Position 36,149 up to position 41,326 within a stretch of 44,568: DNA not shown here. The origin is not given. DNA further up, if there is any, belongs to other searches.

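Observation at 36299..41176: Architecture of the 1625-aa protein: about 1250 aa of unknown N-terminal and coiled-coil sequence ahead of a C-terminal MoxR-type ATPase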

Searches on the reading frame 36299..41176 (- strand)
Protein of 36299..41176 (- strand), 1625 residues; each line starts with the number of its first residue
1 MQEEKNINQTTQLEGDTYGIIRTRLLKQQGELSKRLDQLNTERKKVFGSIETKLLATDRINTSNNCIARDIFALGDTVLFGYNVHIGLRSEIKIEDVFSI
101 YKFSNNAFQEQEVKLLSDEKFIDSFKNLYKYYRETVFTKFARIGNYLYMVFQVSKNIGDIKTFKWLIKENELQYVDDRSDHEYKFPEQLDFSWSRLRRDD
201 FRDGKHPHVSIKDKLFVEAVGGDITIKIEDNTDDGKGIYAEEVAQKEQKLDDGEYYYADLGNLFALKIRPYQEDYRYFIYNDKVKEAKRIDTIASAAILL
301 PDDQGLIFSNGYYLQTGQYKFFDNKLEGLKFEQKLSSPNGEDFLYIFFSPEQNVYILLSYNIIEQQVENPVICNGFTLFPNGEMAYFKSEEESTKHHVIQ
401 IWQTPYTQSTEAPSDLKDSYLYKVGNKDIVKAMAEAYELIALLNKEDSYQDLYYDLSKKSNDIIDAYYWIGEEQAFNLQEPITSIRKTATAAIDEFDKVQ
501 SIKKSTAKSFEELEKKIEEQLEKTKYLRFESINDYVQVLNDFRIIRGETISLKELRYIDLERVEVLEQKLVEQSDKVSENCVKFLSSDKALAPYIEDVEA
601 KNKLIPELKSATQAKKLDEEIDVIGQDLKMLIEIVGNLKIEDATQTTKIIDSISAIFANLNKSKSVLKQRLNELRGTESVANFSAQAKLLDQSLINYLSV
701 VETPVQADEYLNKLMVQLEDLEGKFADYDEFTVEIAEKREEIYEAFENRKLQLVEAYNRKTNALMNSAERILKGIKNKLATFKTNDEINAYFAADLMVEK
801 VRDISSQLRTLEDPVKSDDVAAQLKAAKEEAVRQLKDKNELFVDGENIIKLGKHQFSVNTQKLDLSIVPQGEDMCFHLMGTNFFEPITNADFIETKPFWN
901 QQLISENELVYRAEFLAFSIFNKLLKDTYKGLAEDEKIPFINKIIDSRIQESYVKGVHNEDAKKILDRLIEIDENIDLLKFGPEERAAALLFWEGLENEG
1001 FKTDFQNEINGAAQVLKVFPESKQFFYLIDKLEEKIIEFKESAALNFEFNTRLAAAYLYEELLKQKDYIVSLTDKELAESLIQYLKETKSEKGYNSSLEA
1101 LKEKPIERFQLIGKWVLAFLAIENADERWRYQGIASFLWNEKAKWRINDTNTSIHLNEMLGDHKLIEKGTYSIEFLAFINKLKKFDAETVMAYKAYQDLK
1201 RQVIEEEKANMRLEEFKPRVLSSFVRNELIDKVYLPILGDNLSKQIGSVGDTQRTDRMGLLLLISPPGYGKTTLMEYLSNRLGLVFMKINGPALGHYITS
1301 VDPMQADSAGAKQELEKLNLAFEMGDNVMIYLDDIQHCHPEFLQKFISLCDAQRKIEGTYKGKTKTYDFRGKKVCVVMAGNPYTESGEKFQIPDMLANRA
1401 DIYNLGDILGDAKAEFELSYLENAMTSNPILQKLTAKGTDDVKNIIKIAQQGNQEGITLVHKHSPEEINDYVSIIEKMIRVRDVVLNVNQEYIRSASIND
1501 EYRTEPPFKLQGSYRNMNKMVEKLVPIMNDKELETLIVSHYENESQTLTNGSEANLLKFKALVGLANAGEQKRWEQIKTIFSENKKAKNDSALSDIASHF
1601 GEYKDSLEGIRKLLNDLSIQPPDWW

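Call 5: search_protein_families(library=pfam, proteins=[window:36299-41176:-], max_evalue=0.01)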
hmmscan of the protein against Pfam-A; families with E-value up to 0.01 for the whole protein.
window:36299-41176:- (1625 aa): 6 families
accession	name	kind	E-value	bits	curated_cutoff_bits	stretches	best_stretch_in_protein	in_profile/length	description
PF12458.13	DUF3686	-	9.2e-182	604.9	25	1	31-468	1-448/448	ATPase involved in DNA repair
PF25472.1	DUF7902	-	2.3e-26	92.3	26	1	589-672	1-84/85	Domain of unknown function (DUF7902)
PF07728.20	AAA_5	-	8.2e-08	32.8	22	1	1261-1386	2-127/139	AAA domain (dynein-related subfamily)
PF00004.35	AAA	-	3.4e-06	28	21.2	1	1261-1342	1-73/131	ATPase family associated with various cellular activities (AAA)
PF13401.12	AAA_22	-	5.6e-05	23.9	27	1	1258-1352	5-110/130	AAA domain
PF05496.18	RuvB_N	-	0.0012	19.1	27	1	1252-1295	27-70/159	Holliday junction DNA helicase RuvB P-loop domain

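Call 6: search_protein_families(library=ncbifam, proteins=[window:36299-41176:-], max_evalue=0.01)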
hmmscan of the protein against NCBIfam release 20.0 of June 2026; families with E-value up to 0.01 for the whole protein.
window:36299-41176:- (1625 aa): 3 families
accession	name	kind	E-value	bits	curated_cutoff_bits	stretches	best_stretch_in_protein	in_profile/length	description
NF000868.0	PRK00080.1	equivalog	0.00073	18.5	282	1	1252-1295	45-88/330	Holliday junction branch migration DNA helicase RuvB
TIGR00635.1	ruvB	equivalog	0.0045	16.1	299.05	0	1252-1294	24-66/305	Holliday junction branch migration DNA helicase RuvB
NF011155.0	PRK14561.1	equivalog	0.0098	15.6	207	0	1450-1548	73-169/195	hypothetical protein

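Call 7: search_protein_families(library=padloc, proteins=[window:36299-41176:-], max_evalue=0.01)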
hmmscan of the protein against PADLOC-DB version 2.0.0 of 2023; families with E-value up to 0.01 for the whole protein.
window:36299-41176:- (1625 aa): 0 families

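Call 9: search_solved_structures(query=window:36299-41176:-, max_evalue=0.01)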
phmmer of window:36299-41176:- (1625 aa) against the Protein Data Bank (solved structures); distinct sequences matched with E-value up to 0.01: 6.
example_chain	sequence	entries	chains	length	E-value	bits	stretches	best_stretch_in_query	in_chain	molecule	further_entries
5vc7_A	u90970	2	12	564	0.0022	18.7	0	1261-1295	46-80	VCP-like ATPase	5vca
5g4g_A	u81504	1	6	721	0.0037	18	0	1259-1295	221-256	VCP-LIKE ATPASE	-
5g4f_A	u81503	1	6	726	0.0037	17.9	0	1259-1295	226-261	VCP-LIKE ATPASE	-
7wub_C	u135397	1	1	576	0.0079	16.9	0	1259-1299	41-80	Transitional endoplasmic reticulum ATPase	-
7wub_D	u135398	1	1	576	0.0079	16.9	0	1259-1299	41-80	Transitional endoplasmic reticulum ATPase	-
6mck_A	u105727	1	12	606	0.0091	16.7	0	1259-1299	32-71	Transitional endoplasmic reticulum ATPase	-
